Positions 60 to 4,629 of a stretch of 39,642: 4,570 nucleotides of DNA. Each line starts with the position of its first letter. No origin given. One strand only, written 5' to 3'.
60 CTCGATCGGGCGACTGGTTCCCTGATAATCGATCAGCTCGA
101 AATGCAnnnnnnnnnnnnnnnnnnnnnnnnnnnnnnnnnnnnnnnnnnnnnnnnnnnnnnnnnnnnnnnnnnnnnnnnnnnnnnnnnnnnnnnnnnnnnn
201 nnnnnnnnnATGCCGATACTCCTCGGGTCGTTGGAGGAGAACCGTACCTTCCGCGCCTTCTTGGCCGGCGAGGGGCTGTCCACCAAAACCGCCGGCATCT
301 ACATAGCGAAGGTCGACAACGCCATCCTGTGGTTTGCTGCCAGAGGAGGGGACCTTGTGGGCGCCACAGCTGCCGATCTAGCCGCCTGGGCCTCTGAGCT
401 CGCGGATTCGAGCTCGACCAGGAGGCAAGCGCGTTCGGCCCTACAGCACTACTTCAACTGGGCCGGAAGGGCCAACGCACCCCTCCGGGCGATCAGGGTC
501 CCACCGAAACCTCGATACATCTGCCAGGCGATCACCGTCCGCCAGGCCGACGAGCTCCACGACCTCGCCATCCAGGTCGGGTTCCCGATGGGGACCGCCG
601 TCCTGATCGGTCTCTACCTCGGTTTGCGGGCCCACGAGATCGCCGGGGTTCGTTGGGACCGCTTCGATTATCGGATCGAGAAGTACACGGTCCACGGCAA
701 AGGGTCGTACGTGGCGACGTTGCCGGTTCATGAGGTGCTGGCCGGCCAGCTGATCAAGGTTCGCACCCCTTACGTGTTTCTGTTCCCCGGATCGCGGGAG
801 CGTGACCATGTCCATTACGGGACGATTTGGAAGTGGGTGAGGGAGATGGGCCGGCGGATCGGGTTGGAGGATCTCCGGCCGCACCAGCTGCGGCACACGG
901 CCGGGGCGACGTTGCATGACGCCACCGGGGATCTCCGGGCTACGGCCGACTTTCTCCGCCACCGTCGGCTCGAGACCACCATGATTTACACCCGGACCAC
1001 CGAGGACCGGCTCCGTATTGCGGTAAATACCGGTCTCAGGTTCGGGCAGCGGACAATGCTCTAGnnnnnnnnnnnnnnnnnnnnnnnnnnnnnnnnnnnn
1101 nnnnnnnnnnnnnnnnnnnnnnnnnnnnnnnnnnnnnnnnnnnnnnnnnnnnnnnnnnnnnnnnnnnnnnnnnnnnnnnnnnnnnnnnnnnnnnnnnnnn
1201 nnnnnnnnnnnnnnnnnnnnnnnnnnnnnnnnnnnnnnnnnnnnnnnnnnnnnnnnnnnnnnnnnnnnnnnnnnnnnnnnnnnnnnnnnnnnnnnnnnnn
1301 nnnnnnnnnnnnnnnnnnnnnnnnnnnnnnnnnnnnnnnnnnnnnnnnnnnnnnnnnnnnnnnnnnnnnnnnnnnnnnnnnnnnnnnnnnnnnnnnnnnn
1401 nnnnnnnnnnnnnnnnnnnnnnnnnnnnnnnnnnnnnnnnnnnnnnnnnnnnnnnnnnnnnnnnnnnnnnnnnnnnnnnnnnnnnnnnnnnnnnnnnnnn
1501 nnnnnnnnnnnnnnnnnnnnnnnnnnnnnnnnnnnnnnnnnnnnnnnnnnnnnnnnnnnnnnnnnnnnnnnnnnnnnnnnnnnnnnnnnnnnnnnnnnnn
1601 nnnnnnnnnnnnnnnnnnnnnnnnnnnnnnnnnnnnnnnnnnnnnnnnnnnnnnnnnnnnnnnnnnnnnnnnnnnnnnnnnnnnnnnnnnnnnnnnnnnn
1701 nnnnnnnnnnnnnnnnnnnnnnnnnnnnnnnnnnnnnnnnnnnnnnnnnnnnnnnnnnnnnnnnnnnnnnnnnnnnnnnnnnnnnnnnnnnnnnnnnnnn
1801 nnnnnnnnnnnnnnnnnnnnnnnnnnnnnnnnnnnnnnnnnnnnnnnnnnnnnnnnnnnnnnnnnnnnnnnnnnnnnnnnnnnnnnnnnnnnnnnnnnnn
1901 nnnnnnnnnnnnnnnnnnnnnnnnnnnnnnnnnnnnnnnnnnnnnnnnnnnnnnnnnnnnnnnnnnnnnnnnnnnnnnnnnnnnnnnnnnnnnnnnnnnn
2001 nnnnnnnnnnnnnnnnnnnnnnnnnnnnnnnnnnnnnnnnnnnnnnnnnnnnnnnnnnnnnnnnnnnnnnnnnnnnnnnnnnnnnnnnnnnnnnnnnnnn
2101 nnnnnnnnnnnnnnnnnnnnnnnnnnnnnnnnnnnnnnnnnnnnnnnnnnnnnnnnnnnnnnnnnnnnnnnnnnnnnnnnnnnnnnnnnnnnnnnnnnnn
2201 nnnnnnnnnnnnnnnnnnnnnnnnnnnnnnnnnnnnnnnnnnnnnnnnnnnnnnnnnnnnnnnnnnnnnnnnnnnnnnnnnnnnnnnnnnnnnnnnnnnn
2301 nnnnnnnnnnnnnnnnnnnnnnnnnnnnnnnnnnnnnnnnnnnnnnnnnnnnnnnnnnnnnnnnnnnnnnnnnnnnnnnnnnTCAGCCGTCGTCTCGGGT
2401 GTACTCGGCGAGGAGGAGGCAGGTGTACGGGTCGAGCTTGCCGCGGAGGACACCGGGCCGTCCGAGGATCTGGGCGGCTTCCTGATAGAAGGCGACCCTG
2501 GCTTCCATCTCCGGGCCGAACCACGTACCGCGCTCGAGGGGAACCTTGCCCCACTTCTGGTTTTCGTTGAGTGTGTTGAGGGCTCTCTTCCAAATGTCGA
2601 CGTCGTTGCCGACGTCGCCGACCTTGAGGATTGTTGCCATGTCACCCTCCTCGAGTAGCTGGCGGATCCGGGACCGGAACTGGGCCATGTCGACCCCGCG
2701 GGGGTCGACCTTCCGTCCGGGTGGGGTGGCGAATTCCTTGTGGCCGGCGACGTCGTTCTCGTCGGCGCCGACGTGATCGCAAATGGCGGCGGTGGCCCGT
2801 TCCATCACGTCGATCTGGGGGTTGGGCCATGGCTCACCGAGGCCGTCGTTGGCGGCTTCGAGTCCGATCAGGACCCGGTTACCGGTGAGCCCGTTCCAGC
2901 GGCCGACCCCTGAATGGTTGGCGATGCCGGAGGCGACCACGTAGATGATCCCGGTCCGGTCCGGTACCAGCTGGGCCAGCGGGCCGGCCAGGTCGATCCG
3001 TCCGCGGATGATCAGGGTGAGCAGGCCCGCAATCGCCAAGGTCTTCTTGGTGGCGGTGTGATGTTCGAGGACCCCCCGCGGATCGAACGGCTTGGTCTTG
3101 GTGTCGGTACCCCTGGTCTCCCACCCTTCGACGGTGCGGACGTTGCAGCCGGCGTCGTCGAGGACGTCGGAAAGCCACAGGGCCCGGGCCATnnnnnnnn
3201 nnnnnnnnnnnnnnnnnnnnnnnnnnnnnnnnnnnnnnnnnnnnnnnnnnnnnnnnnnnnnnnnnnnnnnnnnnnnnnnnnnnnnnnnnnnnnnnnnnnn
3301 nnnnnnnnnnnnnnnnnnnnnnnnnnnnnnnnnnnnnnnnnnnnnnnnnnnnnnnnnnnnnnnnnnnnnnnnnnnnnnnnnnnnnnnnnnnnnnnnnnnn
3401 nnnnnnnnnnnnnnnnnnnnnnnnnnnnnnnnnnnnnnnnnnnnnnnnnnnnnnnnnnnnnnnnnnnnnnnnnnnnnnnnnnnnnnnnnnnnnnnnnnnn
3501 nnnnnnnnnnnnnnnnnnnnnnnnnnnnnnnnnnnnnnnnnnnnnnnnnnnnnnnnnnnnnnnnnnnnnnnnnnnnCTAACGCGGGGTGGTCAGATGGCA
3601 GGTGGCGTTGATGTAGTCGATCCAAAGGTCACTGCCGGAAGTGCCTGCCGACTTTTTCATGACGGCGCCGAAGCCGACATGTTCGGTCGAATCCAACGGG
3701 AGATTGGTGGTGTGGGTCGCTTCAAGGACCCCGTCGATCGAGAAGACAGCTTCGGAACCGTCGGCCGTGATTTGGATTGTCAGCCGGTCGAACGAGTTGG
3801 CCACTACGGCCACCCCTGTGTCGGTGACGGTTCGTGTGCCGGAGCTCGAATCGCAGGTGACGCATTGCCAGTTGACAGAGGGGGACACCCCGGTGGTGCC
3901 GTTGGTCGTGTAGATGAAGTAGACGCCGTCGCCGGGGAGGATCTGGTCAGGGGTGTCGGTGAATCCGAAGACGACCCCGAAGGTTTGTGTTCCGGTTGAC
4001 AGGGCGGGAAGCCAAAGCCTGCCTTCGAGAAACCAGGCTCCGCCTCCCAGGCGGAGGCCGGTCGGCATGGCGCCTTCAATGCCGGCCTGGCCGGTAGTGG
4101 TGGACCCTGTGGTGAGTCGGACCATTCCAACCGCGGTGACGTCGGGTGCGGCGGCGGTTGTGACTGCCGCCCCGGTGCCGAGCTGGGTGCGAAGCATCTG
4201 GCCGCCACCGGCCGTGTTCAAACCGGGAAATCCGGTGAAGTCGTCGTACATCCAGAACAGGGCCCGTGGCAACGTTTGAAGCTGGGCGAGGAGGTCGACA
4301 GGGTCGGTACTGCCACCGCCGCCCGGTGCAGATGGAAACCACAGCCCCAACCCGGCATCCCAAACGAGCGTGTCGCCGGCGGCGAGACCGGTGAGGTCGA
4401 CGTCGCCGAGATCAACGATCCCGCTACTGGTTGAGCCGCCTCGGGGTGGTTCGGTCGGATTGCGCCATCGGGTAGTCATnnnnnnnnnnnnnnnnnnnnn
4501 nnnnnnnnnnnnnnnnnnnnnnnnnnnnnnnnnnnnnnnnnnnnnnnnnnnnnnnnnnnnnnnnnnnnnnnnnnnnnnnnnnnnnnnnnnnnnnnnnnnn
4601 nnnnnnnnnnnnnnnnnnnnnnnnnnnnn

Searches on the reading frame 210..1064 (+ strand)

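Call 36: search_protein_families(library=phrogs, proteins=[window:210-1064:+], max_evalue=0.001)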
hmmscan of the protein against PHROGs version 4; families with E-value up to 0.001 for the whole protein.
window:210-1064:+ (284 aa): 3 families
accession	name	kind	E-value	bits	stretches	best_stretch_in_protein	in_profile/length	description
phrog_1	-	integration and excision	2.4e-36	127.2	1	11-273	163-445/611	integrase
phrog_216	-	integration and excision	4e-25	89.5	1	131-272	80-233/301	integrase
phrog_7269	-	integration and excision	7.3e-05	23.6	1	200-272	7-78/89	integrase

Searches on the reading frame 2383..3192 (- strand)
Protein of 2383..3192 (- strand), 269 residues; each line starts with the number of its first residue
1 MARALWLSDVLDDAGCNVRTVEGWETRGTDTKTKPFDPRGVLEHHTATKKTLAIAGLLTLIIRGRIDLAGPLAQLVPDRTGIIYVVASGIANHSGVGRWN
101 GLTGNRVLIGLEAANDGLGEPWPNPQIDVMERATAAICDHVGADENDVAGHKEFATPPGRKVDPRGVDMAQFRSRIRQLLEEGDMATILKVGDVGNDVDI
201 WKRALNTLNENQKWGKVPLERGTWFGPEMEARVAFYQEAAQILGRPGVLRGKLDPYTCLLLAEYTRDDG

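Call 109: search_protein_families(library=pfam, proteins=[window:2383-3192:-], max_evalue=0.001)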
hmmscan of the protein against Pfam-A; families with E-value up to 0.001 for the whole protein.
window:2383-3192:- (269 aa): 1 family
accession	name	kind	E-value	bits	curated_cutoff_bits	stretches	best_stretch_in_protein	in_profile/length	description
PF01510.30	Amidase_2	-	6e-13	49.7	26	1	37-165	4-130/131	N-acetylmuramoyl-L-alanine amidase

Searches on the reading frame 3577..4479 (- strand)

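Call 109: search_protein_families(library=pfam, proteins=[window:3577-4479:-], max_evalue=0.001)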
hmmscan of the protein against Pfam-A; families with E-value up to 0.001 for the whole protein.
window:3577-4479:- (300 aa): 1 family
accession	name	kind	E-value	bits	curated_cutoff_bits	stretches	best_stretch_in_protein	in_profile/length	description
PF22237.3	SO2946-like_C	-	2.6e-13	50.8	27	1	117-288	3-163/163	SO2946-like, C-terminal domain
